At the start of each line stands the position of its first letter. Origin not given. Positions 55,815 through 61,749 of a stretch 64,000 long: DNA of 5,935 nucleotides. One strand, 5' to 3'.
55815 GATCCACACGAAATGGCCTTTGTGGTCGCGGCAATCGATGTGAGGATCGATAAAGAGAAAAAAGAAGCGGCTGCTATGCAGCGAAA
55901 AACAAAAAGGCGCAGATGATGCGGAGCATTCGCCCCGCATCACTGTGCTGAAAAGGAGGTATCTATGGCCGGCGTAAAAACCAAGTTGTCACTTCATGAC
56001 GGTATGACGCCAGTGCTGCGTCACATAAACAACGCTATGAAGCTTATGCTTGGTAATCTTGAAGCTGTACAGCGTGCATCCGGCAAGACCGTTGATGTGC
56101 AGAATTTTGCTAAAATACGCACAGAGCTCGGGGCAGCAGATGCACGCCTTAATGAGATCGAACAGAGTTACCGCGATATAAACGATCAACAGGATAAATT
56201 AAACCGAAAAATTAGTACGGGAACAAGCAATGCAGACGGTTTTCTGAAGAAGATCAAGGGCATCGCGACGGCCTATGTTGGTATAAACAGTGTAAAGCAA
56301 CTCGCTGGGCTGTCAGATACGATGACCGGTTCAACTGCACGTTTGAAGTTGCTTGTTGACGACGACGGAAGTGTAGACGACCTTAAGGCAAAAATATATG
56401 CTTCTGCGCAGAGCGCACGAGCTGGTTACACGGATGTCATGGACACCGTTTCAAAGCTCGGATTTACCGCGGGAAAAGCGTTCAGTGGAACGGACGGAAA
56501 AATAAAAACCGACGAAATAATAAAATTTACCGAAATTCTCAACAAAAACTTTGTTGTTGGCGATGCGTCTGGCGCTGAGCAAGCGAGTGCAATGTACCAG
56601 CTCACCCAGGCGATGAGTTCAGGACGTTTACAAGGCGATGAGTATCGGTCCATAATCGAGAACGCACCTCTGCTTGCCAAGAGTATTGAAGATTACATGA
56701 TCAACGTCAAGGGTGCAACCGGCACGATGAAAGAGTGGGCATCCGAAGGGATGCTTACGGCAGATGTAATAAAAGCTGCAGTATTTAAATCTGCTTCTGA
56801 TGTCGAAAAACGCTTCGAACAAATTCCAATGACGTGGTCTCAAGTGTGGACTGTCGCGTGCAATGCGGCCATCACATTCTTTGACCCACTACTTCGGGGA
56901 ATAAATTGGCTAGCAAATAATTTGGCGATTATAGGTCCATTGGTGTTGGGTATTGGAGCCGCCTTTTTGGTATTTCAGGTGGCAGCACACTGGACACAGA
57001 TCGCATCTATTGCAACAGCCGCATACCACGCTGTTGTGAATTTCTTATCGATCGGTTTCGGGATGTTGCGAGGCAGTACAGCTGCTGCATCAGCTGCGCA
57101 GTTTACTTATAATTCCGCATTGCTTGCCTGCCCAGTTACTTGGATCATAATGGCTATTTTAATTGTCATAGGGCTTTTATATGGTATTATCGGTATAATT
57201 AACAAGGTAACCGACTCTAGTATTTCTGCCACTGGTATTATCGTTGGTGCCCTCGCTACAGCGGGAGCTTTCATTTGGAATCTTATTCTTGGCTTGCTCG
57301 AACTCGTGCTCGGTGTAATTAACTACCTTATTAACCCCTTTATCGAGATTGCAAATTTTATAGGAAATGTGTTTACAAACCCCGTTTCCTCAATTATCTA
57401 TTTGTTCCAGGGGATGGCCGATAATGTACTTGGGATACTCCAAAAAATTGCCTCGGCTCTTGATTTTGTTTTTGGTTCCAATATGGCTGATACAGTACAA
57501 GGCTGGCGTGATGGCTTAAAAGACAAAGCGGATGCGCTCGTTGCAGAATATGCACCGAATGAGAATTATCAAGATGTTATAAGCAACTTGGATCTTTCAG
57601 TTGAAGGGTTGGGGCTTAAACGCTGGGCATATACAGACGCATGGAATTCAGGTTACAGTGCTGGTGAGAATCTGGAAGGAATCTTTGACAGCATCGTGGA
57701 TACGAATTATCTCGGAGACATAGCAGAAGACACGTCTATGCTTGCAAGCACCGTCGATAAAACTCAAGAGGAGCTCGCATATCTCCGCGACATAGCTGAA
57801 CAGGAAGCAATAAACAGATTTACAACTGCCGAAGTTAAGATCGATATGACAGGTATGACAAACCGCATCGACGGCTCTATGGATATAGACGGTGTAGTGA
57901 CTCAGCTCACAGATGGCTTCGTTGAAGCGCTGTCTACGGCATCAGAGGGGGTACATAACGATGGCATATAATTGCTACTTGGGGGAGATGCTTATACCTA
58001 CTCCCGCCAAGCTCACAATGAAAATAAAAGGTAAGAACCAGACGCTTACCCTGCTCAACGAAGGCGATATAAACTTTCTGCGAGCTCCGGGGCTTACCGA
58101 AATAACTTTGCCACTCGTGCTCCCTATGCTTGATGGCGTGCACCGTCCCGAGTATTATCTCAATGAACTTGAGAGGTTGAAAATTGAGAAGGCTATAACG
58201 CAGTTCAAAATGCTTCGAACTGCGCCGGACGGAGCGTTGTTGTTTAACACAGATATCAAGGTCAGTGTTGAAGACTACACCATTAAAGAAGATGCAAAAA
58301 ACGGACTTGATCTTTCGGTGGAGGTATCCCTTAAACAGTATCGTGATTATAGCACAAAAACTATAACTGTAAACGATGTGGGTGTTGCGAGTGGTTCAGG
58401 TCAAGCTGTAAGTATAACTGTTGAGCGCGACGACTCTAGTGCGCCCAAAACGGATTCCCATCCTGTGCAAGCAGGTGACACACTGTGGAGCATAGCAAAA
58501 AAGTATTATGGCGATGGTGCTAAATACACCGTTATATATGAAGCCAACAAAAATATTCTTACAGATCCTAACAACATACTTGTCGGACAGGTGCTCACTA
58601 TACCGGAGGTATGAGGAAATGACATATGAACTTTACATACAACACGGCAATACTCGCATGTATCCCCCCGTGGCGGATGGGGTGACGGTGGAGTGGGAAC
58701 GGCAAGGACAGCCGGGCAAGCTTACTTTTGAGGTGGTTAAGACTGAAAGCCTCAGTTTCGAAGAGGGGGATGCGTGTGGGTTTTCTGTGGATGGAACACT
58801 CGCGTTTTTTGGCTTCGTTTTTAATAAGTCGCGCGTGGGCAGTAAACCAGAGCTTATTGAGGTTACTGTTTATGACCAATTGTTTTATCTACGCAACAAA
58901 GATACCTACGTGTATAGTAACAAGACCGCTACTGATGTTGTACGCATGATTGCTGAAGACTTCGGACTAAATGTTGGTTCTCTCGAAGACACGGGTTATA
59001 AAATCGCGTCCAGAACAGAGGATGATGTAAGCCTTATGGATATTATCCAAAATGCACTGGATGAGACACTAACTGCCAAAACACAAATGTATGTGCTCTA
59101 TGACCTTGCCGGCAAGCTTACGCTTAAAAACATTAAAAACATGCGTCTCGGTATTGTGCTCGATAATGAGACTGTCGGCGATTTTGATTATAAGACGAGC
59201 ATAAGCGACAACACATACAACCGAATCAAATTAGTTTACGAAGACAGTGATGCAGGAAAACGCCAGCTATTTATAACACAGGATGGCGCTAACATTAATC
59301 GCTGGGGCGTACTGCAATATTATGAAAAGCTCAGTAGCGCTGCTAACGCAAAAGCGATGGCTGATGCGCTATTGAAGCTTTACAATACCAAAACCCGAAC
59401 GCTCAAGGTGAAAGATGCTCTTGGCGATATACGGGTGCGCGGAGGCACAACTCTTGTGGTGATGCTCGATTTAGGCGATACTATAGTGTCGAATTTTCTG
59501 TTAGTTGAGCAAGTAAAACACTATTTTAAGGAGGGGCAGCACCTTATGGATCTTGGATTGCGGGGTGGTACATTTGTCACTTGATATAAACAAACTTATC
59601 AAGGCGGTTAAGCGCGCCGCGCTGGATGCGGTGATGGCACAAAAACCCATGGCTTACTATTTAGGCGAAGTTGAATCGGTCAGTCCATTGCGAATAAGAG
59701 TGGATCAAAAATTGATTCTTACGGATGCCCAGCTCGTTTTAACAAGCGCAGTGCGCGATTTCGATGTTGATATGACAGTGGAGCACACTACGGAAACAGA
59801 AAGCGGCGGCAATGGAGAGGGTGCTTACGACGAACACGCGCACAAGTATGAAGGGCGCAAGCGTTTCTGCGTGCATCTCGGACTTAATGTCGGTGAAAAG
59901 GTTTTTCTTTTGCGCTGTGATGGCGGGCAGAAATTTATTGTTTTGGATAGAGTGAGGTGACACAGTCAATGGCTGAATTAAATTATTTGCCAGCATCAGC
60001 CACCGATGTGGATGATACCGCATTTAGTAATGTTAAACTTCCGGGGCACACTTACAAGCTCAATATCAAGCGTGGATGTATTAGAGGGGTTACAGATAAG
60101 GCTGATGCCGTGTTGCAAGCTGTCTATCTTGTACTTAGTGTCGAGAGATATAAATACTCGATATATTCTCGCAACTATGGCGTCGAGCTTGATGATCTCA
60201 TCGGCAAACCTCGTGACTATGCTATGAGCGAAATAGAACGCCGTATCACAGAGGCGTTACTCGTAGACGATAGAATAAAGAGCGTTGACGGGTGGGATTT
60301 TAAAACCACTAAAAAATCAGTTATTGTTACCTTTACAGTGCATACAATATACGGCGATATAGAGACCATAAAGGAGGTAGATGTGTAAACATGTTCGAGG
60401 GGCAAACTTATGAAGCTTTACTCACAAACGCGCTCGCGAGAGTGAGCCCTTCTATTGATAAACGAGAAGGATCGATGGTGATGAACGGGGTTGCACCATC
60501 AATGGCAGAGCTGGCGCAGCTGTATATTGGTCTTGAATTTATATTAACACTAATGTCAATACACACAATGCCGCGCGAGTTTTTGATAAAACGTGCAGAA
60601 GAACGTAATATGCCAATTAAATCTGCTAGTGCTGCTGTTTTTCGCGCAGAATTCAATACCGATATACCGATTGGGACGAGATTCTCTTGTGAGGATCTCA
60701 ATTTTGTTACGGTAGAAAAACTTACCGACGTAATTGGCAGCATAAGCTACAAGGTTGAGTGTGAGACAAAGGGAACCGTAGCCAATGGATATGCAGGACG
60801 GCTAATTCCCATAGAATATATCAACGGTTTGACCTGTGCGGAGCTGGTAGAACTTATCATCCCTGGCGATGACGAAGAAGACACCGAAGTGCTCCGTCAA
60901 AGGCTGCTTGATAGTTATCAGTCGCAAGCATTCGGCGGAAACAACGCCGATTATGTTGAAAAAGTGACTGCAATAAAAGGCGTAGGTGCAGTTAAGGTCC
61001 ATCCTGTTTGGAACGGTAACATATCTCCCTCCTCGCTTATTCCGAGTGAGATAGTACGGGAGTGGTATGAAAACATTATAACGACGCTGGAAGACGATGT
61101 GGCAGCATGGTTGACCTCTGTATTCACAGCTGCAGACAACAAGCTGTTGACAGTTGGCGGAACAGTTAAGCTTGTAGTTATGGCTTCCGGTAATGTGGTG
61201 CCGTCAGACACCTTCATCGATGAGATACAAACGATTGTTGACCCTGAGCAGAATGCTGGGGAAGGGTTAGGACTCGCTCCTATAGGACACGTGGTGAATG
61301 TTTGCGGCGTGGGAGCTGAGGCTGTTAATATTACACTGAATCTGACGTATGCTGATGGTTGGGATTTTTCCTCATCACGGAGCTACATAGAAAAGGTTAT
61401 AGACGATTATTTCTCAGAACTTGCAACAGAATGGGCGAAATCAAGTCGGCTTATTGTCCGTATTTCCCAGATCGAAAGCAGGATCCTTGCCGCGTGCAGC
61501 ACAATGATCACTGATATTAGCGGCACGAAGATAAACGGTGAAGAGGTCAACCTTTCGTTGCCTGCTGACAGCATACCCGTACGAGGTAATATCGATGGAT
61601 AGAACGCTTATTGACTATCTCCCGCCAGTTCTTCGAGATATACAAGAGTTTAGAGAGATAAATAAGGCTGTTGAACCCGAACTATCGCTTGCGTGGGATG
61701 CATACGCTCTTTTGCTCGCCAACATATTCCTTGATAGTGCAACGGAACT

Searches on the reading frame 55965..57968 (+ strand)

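Call 42: search_protein_families(library=phrogs, proteins=[window:55965-57968:+], max_evalue=0.00001)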
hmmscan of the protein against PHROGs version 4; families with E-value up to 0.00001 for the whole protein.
window:55965-57968:+ (668 aa): 23 families
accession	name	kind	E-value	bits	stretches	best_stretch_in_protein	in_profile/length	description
phrog_1068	-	tail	5.9e-157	525.4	2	1-318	1-308/706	tail length tape measure protein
phrog_8010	-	tail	1e-83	283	1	2-501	139-699/1543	tail length tape measure protein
phrog_3336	-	tail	1.9e-41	143.6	1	49-525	35-498/1051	tail length tape measure protein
phrog_12798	-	tail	9.2e-35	121.1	1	91-311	42-259/1031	tail length tape measure protein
phrog_339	-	tail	2.2e-32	113.3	1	63-353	22-318/1123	tail length tape measure protein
phrog_1107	-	tail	1.7e-31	110.1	1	57-307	148-385/1252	tail length tape measure protein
phrog_3519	-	tail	1.7e-29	104.1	1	44-356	17-328/959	tail length tape measure protein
phrog_17300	-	tail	9.5e-28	98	1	57-304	29-258/900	tail length tape measure protein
phrog_30434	-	unknown function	2.9e-27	97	2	554-663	334-439/440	-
phrog_2335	-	tail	6e-26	91.7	1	40-609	409-970/1536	tail length tape measure protein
phrog_27190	-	tail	1.7e-20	73.8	1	64-405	62-366/1015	tail length tape measure protein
phrog_16297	-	tail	2.2e-20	73.6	1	62-361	38-340/777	tail length tape measure protein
phrog_7740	-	tail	2.1e-19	69.4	1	41-298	15-263/2151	tail length tape measure protein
phrog_12706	-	tail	1.2e-18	67.8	1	20-373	126-484/1244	tail length tape measure protein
phrog_20119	-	tail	5.2e-13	49.3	1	149-295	92-232/851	tail length tape measure protein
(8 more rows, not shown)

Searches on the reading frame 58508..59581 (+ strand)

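Call 42: search_protein_families(library=phrogs, proteins=[window:58508-59581:+], max_evalue=0.00001)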
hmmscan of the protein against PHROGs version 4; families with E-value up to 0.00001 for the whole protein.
window:58508-59581:+ (358 aa): 1 family
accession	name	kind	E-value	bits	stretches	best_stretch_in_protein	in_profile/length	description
phrog_400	-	tail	1.8e-101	342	1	35-354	14-338/654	tail protein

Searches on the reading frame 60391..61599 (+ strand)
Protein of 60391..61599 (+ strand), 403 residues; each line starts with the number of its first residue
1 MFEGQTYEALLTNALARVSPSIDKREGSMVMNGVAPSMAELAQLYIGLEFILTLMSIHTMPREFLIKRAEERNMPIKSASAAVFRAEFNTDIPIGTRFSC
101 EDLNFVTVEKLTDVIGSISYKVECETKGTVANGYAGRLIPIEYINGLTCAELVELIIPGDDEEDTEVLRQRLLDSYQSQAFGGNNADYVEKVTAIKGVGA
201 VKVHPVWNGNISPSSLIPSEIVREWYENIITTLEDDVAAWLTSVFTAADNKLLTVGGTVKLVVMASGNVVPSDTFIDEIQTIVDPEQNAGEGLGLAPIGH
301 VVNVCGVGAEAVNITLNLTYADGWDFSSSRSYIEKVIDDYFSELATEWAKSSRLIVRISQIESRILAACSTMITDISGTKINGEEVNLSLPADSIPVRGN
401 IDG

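Call 42: search_protein_families(library=phrogs, proteins=[window:60391-61599:+], max_evalue=0.00001)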
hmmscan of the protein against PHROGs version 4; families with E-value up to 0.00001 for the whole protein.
window:60391-61599:+ (403 aa): 4 families
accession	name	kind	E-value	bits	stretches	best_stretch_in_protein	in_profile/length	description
phrog_6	-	tail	8.4e-45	154.4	1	1-401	66-426/548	baseplate wedge subunit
phrog_1608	-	tail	2.3e-34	119.6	2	256-401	55-186/192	tail protein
phrog_12386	-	unknown function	5.8e-10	40.5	1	6-72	5-71/72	-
phrog_19227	-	unknown function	1.1e-08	36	1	348-402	3-55/56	-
